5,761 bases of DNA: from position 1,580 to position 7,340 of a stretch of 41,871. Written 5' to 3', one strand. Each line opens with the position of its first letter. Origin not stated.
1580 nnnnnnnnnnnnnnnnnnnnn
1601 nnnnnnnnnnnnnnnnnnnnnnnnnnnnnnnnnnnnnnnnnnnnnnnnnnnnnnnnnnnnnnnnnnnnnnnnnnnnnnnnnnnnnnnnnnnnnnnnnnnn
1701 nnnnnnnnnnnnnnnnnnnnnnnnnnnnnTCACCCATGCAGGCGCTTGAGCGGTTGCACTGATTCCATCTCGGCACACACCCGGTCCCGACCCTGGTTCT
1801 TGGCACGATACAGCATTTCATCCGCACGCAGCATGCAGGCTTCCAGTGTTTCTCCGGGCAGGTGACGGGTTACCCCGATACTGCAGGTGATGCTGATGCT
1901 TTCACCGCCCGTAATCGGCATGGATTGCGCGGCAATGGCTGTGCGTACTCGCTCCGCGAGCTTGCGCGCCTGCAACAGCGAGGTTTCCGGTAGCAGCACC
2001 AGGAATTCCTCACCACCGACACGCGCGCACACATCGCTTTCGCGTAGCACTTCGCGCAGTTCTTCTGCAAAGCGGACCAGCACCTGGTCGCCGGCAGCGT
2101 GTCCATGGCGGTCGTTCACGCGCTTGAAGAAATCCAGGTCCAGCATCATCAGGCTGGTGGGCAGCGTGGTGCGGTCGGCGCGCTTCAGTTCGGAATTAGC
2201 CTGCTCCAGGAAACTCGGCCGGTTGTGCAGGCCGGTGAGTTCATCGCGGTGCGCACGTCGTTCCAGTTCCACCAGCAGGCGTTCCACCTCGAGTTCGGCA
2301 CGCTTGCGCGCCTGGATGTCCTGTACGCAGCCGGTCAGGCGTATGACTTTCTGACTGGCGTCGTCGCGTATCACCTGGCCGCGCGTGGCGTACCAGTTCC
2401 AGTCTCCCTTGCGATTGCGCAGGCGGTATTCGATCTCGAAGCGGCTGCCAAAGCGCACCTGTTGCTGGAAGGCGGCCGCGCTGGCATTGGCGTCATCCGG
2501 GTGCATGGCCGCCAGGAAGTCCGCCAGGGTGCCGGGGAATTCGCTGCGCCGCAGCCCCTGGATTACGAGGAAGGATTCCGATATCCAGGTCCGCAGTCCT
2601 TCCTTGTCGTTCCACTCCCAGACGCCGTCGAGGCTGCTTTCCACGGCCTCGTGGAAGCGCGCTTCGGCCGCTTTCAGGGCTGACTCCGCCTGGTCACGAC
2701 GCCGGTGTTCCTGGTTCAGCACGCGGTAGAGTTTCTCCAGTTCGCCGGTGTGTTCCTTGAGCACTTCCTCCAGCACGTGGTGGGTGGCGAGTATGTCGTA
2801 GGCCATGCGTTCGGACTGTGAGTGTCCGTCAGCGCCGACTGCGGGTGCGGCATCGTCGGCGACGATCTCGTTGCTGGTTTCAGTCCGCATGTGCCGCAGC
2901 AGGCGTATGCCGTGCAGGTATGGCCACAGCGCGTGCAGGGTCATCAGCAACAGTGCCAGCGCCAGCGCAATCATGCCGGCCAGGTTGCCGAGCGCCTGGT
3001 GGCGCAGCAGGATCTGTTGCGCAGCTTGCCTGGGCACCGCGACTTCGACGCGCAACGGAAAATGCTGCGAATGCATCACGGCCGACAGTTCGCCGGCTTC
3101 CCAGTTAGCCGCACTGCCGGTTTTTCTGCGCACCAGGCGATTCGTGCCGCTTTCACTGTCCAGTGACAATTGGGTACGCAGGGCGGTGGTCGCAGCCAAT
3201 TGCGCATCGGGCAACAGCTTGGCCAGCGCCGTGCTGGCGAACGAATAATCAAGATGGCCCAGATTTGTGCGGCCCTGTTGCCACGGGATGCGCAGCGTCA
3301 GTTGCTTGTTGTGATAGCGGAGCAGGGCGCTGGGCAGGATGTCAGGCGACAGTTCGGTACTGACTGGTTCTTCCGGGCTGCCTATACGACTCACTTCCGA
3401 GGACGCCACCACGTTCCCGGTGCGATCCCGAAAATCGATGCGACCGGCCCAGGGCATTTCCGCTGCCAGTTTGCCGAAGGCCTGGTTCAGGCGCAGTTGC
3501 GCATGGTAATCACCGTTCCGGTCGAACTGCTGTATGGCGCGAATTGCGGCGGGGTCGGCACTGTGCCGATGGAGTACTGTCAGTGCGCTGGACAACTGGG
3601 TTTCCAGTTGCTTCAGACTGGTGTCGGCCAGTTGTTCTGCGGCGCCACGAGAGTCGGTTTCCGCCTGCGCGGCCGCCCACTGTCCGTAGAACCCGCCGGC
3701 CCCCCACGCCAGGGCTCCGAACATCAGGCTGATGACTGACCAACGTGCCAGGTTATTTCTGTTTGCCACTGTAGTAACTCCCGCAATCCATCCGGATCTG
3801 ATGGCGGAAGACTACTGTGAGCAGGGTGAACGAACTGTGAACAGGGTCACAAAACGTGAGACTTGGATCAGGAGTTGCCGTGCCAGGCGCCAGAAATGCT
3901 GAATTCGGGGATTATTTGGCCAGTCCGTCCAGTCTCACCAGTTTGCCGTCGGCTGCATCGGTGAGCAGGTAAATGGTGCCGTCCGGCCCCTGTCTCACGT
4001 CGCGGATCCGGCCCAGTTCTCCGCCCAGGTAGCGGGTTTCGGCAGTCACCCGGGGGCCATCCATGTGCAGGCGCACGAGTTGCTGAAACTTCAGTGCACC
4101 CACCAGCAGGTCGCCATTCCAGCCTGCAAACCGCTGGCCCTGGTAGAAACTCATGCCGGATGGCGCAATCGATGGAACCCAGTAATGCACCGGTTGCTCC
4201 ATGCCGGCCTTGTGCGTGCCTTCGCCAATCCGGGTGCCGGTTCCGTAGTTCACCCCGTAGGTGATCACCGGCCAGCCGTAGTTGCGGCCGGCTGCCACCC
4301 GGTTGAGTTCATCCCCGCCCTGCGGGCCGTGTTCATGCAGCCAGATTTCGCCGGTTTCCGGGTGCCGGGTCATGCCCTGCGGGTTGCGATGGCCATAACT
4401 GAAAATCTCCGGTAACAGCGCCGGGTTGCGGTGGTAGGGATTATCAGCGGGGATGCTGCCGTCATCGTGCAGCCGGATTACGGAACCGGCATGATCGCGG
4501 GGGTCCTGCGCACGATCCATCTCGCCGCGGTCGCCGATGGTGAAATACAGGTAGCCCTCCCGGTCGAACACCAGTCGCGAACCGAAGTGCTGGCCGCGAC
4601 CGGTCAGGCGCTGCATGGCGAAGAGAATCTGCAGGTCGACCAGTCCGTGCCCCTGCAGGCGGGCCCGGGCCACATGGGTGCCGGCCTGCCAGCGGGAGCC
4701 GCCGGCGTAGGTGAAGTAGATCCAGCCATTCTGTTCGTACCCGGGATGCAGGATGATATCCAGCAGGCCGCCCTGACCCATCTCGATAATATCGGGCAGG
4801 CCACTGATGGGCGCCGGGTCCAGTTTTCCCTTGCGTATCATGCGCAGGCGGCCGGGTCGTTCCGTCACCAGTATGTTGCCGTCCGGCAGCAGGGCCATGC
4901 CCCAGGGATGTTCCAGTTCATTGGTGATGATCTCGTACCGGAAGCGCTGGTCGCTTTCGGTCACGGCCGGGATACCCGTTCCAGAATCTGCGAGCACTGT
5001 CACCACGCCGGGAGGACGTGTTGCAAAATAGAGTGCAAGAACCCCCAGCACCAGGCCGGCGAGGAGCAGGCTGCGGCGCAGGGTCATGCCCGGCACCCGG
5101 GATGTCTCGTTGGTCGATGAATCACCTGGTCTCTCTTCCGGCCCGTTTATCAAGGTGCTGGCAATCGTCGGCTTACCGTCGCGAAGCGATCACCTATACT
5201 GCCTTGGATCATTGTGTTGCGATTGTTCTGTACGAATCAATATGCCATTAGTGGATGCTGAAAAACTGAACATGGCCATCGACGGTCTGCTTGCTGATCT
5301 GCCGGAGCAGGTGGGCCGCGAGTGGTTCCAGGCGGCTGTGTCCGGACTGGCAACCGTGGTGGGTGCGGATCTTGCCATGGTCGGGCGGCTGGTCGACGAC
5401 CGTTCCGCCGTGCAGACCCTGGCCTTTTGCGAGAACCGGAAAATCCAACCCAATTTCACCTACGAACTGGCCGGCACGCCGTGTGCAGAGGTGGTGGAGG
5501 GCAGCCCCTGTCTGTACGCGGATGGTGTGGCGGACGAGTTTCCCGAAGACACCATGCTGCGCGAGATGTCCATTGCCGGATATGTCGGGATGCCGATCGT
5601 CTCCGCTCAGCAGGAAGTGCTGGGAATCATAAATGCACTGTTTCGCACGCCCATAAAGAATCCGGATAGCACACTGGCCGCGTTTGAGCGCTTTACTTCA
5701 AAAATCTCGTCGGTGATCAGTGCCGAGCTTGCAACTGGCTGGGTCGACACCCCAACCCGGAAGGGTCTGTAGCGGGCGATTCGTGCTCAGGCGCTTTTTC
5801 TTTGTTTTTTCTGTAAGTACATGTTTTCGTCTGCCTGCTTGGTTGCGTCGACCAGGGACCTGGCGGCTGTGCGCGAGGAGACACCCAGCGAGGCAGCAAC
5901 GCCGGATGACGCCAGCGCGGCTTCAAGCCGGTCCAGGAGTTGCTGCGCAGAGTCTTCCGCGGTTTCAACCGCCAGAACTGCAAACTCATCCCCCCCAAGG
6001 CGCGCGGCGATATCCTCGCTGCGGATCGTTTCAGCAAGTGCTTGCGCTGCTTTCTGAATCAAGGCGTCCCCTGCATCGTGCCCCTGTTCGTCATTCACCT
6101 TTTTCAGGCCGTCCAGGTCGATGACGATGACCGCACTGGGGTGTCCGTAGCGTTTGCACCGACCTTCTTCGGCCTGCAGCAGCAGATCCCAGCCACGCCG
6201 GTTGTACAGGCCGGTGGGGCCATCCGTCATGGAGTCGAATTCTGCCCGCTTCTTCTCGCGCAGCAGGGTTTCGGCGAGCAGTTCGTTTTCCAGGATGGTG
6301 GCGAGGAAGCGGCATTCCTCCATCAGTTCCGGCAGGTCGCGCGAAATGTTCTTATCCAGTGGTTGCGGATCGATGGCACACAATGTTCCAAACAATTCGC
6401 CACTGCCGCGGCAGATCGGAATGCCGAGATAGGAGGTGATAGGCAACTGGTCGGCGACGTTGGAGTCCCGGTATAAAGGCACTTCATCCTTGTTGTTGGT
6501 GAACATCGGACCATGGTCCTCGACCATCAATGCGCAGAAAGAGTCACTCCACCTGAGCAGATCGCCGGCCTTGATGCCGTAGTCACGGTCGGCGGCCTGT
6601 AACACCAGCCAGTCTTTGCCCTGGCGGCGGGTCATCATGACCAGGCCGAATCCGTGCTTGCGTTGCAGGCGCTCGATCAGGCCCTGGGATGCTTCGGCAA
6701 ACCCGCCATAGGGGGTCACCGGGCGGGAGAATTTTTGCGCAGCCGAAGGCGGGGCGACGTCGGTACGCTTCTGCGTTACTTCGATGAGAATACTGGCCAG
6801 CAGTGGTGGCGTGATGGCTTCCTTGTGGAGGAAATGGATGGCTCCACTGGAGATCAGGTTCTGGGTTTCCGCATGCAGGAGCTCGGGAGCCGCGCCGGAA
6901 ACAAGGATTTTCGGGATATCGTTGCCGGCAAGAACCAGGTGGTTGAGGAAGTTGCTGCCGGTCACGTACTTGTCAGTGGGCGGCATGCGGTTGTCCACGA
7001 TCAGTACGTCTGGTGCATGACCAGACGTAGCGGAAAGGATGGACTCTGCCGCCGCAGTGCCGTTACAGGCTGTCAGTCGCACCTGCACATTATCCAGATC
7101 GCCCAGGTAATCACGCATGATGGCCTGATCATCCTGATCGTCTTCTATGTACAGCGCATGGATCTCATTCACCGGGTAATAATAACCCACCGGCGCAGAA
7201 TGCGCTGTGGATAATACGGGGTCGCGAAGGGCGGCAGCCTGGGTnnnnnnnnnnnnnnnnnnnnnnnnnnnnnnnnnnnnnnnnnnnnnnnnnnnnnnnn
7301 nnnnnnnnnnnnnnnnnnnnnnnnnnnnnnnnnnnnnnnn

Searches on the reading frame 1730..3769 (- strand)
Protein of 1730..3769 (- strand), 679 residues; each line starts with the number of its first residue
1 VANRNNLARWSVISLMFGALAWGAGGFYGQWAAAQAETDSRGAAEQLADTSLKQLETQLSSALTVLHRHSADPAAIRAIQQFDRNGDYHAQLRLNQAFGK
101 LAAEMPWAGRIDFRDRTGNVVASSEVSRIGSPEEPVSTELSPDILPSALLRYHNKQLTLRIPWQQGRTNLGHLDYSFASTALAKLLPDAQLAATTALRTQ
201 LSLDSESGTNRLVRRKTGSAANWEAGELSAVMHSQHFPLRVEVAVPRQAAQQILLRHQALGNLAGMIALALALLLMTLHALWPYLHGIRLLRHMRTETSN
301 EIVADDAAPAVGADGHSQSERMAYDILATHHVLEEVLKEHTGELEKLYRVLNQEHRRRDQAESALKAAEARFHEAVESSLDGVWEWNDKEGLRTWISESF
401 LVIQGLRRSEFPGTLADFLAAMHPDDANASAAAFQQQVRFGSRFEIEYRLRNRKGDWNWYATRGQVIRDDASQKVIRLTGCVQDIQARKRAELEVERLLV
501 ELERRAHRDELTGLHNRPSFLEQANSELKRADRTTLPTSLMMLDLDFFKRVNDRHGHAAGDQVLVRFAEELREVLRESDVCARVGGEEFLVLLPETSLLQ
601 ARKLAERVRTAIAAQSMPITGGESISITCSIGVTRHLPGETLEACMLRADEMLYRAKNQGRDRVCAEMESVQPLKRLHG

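Call 53: search_protein_families(library=pfam, proteins=[window:1730-3769:-], max_evalue=0.00001)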
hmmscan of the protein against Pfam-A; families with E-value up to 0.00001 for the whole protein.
window:1730-3769:- (679 aa): 2 families
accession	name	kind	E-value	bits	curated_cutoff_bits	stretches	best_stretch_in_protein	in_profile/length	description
PF00990.26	GGDEF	-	3.7e-48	163.8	23.8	1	506-663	1-161/161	Diguanylate cyclase, GGDEF domain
PF08447.18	PAS_3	-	4.9e-17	62.4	25.6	1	395-480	3-87/89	PAS fold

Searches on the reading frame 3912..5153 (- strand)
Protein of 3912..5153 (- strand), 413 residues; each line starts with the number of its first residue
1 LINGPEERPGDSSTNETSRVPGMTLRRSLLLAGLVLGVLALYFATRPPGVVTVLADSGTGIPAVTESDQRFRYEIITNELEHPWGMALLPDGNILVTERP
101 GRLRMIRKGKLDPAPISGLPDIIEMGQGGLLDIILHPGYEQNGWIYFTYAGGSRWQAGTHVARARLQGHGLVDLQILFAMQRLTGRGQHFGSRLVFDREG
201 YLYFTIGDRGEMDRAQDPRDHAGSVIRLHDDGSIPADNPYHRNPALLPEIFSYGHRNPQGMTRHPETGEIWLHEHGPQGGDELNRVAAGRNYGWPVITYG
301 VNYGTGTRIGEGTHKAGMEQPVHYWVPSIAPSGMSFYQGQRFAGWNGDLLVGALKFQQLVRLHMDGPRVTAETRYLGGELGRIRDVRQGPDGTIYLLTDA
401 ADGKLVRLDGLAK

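Call 53: search_protein_families(library=pfam, proteins=[window:3912-5153:-], max_evalue=0.00001)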
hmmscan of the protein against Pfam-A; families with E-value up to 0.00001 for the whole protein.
window:3912-5153:- (413 aa): 1 family
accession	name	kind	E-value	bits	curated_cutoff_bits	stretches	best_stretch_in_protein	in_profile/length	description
PF07995.17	GSDH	-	2.4e-136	454.8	25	1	80-407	1-332/332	Glucose / Sorbosone dehydrogenase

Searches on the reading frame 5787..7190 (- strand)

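Call 12: search_protein_families(library=pfam, proteins=[window:5787-7190:-], max_evalue=0.001)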
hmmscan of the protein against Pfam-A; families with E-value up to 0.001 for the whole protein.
window:5787-7190:- (467 aa): 4 families
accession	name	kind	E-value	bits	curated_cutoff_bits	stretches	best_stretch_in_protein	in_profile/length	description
PF00990.26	GGDEF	-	6.7e-32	110.9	23.8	1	321-465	2-159/161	Diguanylate cyclase, GGDEF domain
PF00072.30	Response_reg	-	1.5e-07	32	30.2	1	13-129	2-105/111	Response regulator receiver domain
PF01590.32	GAF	-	2.1e-05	25.5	22.4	1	215-290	52-122/133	GAF domain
PF17853.6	GGDEF_2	-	5.3e-05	23.9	24.5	1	351-444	22-101/116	GGDEF-like domain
